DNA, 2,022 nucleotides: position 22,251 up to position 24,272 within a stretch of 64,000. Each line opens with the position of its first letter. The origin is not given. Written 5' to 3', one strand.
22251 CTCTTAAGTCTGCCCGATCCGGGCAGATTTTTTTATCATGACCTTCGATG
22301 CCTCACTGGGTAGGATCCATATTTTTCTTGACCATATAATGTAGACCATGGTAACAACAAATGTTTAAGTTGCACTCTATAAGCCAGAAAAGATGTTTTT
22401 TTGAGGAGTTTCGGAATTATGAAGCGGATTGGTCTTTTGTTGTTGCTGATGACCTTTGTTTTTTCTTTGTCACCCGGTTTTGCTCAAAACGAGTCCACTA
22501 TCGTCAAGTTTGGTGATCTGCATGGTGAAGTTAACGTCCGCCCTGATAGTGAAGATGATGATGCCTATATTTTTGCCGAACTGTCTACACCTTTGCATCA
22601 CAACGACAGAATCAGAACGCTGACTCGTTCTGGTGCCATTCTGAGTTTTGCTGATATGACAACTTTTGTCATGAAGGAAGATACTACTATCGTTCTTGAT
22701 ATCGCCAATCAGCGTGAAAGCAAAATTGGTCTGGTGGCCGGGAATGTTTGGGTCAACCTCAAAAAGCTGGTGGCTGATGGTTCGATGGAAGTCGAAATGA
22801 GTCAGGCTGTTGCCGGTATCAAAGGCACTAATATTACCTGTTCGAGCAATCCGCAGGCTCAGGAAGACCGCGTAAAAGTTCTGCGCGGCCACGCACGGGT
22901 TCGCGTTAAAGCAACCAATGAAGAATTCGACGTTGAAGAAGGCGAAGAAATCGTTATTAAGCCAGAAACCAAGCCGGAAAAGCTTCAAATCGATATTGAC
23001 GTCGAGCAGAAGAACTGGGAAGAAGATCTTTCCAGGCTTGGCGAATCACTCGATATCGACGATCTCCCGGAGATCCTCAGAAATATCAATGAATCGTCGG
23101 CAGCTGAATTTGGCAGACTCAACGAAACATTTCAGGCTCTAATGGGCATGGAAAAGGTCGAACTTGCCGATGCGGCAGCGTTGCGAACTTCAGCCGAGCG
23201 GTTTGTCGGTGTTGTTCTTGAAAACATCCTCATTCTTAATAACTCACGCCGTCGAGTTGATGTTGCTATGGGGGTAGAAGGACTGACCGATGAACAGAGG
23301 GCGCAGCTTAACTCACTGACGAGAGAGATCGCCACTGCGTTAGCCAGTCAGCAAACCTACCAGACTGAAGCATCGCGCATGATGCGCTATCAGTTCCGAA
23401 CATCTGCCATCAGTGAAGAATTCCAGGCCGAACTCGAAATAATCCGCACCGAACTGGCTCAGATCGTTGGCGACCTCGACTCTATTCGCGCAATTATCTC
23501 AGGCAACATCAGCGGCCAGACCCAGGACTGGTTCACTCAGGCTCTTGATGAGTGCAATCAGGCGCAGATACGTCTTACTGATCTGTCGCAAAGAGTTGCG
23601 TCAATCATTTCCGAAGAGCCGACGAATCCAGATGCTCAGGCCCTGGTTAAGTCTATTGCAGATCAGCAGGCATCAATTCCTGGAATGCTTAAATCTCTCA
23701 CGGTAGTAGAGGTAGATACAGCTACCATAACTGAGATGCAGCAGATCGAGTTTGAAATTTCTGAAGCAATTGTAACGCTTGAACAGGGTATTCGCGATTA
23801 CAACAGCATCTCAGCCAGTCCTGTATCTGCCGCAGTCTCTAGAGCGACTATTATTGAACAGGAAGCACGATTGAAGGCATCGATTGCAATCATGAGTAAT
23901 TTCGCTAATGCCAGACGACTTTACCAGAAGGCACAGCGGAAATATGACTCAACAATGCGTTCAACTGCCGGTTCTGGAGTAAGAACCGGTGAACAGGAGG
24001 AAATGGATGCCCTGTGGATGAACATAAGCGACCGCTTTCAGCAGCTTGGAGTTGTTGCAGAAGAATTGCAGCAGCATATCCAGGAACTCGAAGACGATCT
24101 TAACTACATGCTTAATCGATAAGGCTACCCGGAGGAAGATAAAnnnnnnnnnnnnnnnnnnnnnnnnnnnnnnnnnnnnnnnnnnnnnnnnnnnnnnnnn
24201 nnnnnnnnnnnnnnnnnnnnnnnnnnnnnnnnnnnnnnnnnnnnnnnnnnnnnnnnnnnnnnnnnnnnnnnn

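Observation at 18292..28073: Envelope cassette: M23 peptidase, duplicated FecR-domain coiled-coil proteins, coiled-coil OMP and Ig-domain lipoprotein, divergent from the flagellar hook operon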

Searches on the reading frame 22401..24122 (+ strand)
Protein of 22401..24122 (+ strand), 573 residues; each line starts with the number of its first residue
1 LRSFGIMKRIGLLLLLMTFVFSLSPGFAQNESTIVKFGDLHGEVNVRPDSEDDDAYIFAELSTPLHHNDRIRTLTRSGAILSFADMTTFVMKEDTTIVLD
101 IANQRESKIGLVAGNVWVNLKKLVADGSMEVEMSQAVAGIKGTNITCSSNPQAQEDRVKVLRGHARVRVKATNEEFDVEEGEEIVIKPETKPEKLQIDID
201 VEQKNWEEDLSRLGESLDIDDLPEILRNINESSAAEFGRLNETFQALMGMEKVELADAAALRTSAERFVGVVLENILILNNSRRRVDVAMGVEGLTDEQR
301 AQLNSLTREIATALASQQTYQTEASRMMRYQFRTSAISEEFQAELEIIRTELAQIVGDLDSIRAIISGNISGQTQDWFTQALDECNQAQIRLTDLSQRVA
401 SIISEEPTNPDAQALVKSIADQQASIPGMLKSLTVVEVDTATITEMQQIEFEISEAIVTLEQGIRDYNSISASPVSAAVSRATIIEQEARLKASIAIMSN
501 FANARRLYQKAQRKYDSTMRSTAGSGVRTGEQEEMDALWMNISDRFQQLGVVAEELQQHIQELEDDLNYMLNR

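Call 4: search_protein_families(library=pfam, proteins=[window:22401-24122:+], max_evalue=0.1)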
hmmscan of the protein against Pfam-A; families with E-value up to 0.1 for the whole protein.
window:22401-24122:+ (573 aa): 3 families
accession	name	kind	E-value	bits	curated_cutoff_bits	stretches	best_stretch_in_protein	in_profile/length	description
PF04773.18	FecR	-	5.6e-10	40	24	1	69-165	1-96/97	FecR protein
PF14523.12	Syntaxin_2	-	0.035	14.5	26.5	1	444-534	37-121/134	Syntaxin-like protein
PF08938.16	HBS1_N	-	0.055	14.3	26.4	0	293-320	16-43/78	HBS1 N-terminus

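Call 5: search_protein_families(library=ncbifam, proteins=[window:22401-24122:+], max_evalue=0.1)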
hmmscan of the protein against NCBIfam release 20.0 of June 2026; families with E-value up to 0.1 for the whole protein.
window:22401-24122:+ (573 aa): 6 families
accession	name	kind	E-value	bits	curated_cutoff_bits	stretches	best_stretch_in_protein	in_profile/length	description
NF047876.1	Lsa19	exception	1.2e-08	34.9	250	1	75-196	43-165/182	adhesin Lsa19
NF033165.1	lipo_LipL45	exception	2.5e-06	26.8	350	1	59-174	61-182/391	lipoprotein LipL45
NF047528.1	LIMLP_03685_anti-sigma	equivalog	0.00011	21.5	200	1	103-213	148-266/347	LIMLP_03685 family anti-sigma factor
TIGR03890.1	nif11_cupin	hypoth_equivalog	0.0096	15.5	159.45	1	152-190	113-151/171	Nif11 domain/cupin domain-containing protein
NF050102.1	DivIVA_Wag31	equivalog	0.035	14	260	1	340-520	27-207/256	DivIVA-like cell division protein Wag31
TIGR03930.1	WXG100_ESAT6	subfamily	0.051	13.8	44.85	1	349-400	20-71/90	WXG100 family type VII secretion target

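Call 11: find_homologous_proteins(query=window:22419-24122:+, max_evalue=0.001)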
Query window:22419-24122:+ (567 aa): 227 proteins with E <= 0.001 among 8000 candidates; the best 120 are listed.
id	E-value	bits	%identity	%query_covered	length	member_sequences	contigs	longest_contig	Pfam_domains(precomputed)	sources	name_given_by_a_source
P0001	0.0e+0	1202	100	100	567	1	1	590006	PF04773.19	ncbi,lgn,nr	ncbi:MAG: hypothetical protein GQF41_0154 [Candidatus Rifleibacterium amylolyticum]|nr:MAG: hypothet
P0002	0.0e+0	1183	98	100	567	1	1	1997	PF04773.19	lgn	-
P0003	0.0e+0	1104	90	100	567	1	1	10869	PF04773.19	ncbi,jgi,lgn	jgi:hypothetical protein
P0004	0.0e+0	1022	84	100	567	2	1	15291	PF04773.19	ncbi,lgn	-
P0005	0.0e+0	1020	84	100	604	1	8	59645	PF04773.19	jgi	-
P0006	3.0e-285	965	80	100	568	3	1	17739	PF04773.19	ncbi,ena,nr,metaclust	ncbi:MAG: hypothetical protein A2W80_09070 [Candidatus Riflebacteria bacterium GWC2_50_8]|nr:MAG: hy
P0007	9.5e-283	957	78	100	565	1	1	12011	PF04773.19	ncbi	-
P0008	5.3e-282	954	78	100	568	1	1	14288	PF04773.19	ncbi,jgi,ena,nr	ncbi:MAG TPA: hypothetical protein DCG57_08895 [Candidatus Riflebacteria bacterium]|jgi:hypothetical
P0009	1.5e-281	953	98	81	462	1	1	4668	-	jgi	-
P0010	1.8e-272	923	76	100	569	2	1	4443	PF04773.19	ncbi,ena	-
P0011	4.8e-269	911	69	100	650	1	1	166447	PF04773.19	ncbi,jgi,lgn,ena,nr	ncbi:MAG: hypothetical protein CVV42_02020 [Candidatus Riflebacteria bacterium HGW-Riflebacteria-2]|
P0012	3.1e-260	882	68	100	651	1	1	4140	PF04773.19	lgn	-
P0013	7.0e-218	743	63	100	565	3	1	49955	PF04773.19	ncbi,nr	ncbi:MAG: FecR domain-containing protein [Candidatus Riflebacteria bacterium]|nr:FecR domain-contain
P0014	2.3e-211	721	61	100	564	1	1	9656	PF04773.19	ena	-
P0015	1.6e-190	652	56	100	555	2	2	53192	PF04773.19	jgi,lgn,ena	jgi:hypothetical protein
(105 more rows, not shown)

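Call 14: find_related_loci(query=A1, collection=genome_contigs, flank=10000)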
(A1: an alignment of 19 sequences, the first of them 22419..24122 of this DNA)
Query A1 (567 aa) in genome_contigs; peptide patterns used: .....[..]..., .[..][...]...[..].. (x = any residue, [..] = any of these).
194 stretches matched a pattern; 177 encode a relative of the query (tblastn E <= 1e-3); the best 80 are kept; 80 distinct loci.
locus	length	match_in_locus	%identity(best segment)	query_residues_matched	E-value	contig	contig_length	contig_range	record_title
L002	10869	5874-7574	90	1-567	0e+0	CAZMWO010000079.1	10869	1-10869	MAG TPA_asm: uncultured bacterium isolate SRP192927_co6_749 genome assembly, contig: NODE_15396_length_10869_cov_3.86970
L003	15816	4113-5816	80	1-567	0e+0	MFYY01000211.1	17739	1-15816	MAG: Candidatus Riflebacteria bacterium GWC2_50_8 gwc2_scaffold_6201, whole genome shotgun sequence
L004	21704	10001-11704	78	1-567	0e+0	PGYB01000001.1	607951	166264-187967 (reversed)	MAG: Candidatus Riflebacteria bacterium HGW-Riflebacteria-1 bjp_ig2103_scaffold_3, whole genome shotgun sequence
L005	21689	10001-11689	63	1-566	0e+0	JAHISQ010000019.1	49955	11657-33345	MAG: Candidatus Riflebacteria bacterium isolate MM_PC_MetaG.mb.182 MM_PC_MetaG.mb.182_k141_205313, whole genome shotgun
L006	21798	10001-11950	69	1-567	0e+0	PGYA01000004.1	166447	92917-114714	MAG: Candidatus Riflebacteria bacterium HGW-Riflebacteria-2 bjp_ig2102_scaffold_141, whole genome shotgun sequence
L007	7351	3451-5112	51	1-566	0e+0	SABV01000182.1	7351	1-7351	MAG: Erysipelotrichia bacterium isolate INTA.CYC.134 contig-100_9320, whole genome shotgun sequence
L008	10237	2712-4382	49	1-565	1e-174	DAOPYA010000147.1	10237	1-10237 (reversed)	MAG TPA_asm: Candidatus Rifleibacterium sp. isolate AMR_MDS_1326 NODE_7630_length_10237_cov_5.828717, whole genome shotg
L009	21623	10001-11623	49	18-566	7e-169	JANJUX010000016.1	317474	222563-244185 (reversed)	MAG: Candidatus Riflebacteria bacterium isolate RXS2_metabat.bin.35 RXS2_k141_93546, whole genome shotgun sequence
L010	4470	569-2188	49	18-565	3e-173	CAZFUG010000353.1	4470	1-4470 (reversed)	MAG TPA_asm: uncultured bacterium isolate binchicken_co115_14 genome assembly, contig: NODE_27077_length_4470_cov_4.7739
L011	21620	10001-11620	48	18-565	2e-166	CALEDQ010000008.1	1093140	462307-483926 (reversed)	MAG TPA_asm: uncultured bacterium isolate SRR3330203_bin.17_CONCOCT_v1.1_MAG genome assembly, contig: ERZ724088.1, whole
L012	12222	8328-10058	46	1-565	3e-165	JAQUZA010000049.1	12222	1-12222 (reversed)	MAG: Candidatus Riflebacteria bacterium isolate STD2_25 NODE_20171_length_12222_cov_3.537247_Sandtown_D2, whole genome s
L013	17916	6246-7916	48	1-565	5e-163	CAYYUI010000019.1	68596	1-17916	MAG TPA_asm: uncultured bacterium isolate SRP192927_co1_848 genome assembly, contig: NODE_456_length_68596_cov_10.473162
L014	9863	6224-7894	48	1-565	5e-163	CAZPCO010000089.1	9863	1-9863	MAG TPA_asm: uncultured bacterium isolate binchicken_co117_419 genome assembly, contig: NODE_12254_length_9863_cov_4.521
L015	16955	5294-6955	46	1-566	3e-160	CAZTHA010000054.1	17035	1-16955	MAG TPA_asm: uncultured bacterium isolate binchicken_co108_60 genome assembly, contig: NODE_7280_length_17035_cov_5.8137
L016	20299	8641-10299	47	1-565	9e-157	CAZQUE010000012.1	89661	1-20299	MAG TPA_asm: uncultured bacterium isolate SRP304446_co1_153 genome assembly, contig: NODE_137_length_89661_cov_11.163761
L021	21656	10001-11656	43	1-567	3e-139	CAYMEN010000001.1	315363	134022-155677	MAG TPA_asm: uncultured bacterium isolate SRP263991_co7_86 genome assembly, contig: NODE_5_length_315363_cov_10.464102,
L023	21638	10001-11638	43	1-566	3e-139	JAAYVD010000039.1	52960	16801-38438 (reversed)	MAG: Candidatus Riflebacteria bacterium isolate AS27yjCOA_28 45383_AS27, whole genome shotgun sequence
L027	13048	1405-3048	39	1-565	4e-116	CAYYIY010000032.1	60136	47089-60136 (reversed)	MAG TPA_asm: uncultured bacterium isolate binchicken_co135_188 genome assembly, contig: NODE_1128_length_60136_cov_4.045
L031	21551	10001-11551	36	29-561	2e-99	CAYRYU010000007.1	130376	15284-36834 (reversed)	MAG TPA_asm: uncultured bacterium isolate binchicken_co66_92 genome assembly, contig: NODE_229_length_130376_cov_20.1084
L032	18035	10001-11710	32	30-566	2e-91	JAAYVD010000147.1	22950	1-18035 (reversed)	MAG: Candidatus Riflebacteria bacterium isolate AS27yjCOA_28 163923_AS27, whole genome shotgun sequence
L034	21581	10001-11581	33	30-565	2e-81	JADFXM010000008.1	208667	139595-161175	MAG: Candidatus Riflebacteria bacterium isolate nDJH14bin3 nDJH14_bin3_NODE_8_length_208667_cov_106.239321, whole genome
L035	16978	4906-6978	39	1-565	2e-76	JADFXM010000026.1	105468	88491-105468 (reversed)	MAG: Candidatus Riflebacteria bacterium isolate nDJH14bin3 nDJH14_bin3_NODE_26_length_105468_cov_86.951615, whole genome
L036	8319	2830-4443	30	9-565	3e-76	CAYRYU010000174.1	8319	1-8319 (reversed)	MAG TPA_asm: uncultured bacterium isolate binchicken_co66_92 genome assembly, contig: NODE_12601_length_8319_cov_21.7212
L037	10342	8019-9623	31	7-562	5e-74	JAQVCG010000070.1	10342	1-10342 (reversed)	MAG: Candidatus Riflebacteria bacterium isolate STD2_83 NODE_25519_length_10342_cov_29.028683_Sandtown_D2, whole genome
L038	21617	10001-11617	30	1-562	3e-73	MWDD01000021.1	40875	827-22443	MAG: bacterium ADurb.Bin157 isolate ADurb.Bin157 BWY02_contig000021, whole genome shotgun sequence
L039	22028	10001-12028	38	1-565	7e-72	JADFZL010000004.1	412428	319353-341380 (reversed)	MAG: Candidatus Riflebacteria bacterium isolate nHGRbin4 nHGR_bin4_NODE_4_length_412428_cov_23.050616, whole genome shot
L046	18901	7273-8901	38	1-565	1e-112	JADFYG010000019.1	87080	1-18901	MAG: Candidatus Riflebacteria bacterium isolate nDJH6bin19 nDJH6_bin19_NODE_19_length_87080_cov_12.342541, whole genome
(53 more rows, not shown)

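Call 25: search_solved_structures(query=A3, max_evalue=1)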
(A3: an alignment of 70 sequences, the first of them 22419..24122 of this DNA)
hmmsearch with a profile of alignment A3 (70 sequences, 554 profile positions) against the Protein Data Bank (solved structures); distinct sequences matched with E-value up to 1: 16.
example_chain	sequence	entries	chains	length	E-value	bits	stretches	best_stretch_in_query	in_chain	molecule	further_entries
8qad_A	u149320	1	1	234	9.4e-05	24.5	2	293-425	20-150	sc-apCC-6-LLIA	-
9r1o_A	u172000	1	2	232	0.00027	23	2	297-425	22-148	sc-apCC-6-DPH-NR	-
2vrz_A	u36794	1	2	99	0.0053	18.7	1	336-404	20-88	VIRULENCE FACTOR ESXA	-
2vs0_A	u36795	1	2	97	0.0055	18.6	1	337-404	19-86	VIRULENCE FACTOR ESXA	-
6egc_A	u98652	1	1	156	0.043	15.7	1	297-423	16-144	SC_2L4HC2_23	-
6kos_A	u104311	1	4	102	0.049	15.5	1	351-425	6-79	SUWA (Super WA20)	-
8a3k_UNK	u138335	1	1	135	0.093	14.6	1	302-451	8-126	sc-apCC-4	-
8pxc_A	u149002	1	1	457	0.094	14.6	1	277-375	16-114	Fap1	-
8qae_A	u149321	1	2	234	0.18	13.7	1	294-478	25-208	sc-apCC-6-SLLA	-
6e7e_A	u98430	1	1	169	0.19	13.6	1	308-456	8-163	Inclusion membrane protein A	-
6pfp_A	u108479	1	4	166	0.31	12.9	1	280-385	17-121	Myosin-7 fused to GP7 and EB1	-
9r1n_A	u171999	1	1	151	0.31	12.8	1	301-424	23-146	sc-apCC-4-DPH-2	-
6ds9_A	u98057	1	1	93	0.4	12.5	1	269-359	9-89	de novo designed three helix bundle GRa3D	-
4ll8_A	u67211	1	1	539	0.41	12.5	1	268-434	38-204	Myosin-4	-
9s4q_25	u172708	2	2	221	0.43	12.4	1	291-400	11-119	Kinetochore protein SPC25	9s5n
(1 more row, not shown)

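Call 38: predict_structure(alignment_id=A3)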
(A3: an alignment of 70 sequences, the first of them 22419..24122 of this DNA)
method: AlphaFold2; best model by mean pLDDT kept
length: 567 residues; sequences in the alignment: 70
mean_pLDDT: 81.0   pTM: 0.40
mean pLDDT of the five models: 81.0, 79.0, 78.4, 77.0, 75.4
residues with pLDDT >= 90: 139; 70-90: 339; 50-70: 72; < 50: 17
segments of 3 or more residues with pLDDT < 50: 18-26, 116-119, 329-331
pLDDT, mean of each block of 10 residues (from residue 1): 73 59 52 82 69 81 85 76 82 71 82 59 74 72 84 85 86 89 87 80 63 75 84 91 80 81 78 83 84 88 92 89 69 73 92 92 88 94 95 90 88 94 89 91 90 82 67 69 79 86 93 84 90 91 74 71 66
secondary structure, 60 per line:
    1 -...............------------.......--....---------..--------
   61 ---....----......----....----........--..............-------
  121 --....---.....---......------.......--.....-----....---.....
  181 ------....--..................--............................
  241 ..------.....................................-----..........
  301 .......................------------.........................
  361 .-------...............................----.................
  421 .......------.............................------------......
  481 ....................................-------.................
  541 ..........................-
elements in order: H2-16 E29-35 E38-41 E64-67 E72-77 E82-85 E90-97 E100-113 E123-126 E130-134 E138-143 E150-156 E159-163 E169-172 E176-180 E187-190 H193-210 H213-242 H249-285 H291-323 H336-361 H369-399 H404-427 H434-462 H475-516 H524-566

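Call 52: search_protein_families(library=pfam, proteins=[L038:10-2130:+, L038:2352-2837:+, L038:2839-4800:+, L038:4897-6597:+, L038:6650-9913:+, L038:9938-11641:+, L038:11927-13081:+, L038:13085-14239:+, L038:14365-15171:+, L038:15168-16760:+], max_evalue=0.01)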
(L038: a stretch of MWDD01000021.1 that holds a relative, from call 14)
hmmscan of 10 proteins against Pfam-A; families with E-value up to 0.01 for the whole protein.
L038:10-2130:+ (706 aa): 0 families

L038:2352-2837:+ (161 aa): 2 families
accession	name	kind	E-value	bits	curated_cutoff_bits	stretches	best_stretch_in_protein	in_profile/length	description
PF02075.23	RuvC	-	1.1e-20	74.4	22.2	1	11-148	9-148/148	Crossover junction endodeoxyribonuclease RuvC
PF18444.7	RRM_9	-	0.0089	16.3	25.9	0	106-145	1-40/70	RNA recognition motif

L038:2839-4800:+ (653 aa): 1 family
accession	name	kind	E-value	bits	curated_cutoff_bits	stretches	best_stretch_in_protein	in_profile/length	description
PF01551.29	Peptidase_M23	-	1.1e-15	58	28.7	2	45-112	2-65/96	Peptidase family M23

L038:4897-6597:+ (566 aa): 0 families

L038:6650-9913:+ (1087 aa): 0 families

L038:9938-11641:+ (567 aa): 3 families
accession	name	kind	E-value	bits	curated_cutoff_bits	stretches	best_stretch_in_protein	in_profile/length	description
PF04773.18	FecR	-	3.4e-08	34.3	24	1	81-176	1-97/97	FecR protein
PF22638.1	FlgK_D1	-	0.0033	17.5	28.6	1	312-399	3-91/233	Flagellar hook-associated protein FlgK helical domain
PF20993.2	CENPH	-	0.0087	16.6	27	1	323-438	56-173/175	CENPH protein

L038:11927-13081:+ (384 aa): 0 families

L038:13085-14239:+ (384 aa): 6 families
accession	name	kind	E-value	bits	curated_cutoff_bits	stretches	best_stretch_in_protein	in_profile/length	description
PF07719.23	TPR_2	-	1.3e-07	31.6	27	1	136-166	3-33/34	Tetratricopeptide repeat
PF00515.34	TPR_1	-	6.1e-07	29.4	27.8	1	136-166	3-33/34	Tetratricopeptide repeat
PF13432.12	TPR_16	-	4.6e-05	24.2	32.7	0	46-96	2-49/65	Tetratricopeptide repeat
PF13174.12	TPR_6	-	0.00019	22.3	26.3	0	197-226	3-32/33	Tetratricopeptide repeat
PF14559.12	TPR_19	-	0.0027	18.4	25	0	174-236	5-67/68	Tetratricopeptide repeat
PF13424.12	TPR_12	-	0.0061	17.2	30.1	0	51-105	13-72/77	Tetratricopeptide repeat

L038:14365-15171:+ (268 aa): 1 family
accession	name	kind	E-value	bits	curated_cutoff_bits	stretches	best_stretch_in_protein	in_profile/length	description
PF16258.11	DUF4912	-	9.2e-17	61.9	29.4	1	121-225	1-116/118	Domain of unknown function (DUF4912)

L038:15168-16760:+ (530 aa): 2 families
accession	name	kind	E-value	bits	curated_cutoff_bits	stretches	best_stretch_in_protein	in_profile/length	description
PF09210.16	BE_C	-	5.7e-40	136.2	25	1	427-527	1-101/101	1,4-alpha-glucan branching enzyme, C-terminal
PF03065.20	Glyco_hydro_57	-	1.3e-35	123.5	21.2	1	11-319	3-262/291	Glycosyl hydrolase family 57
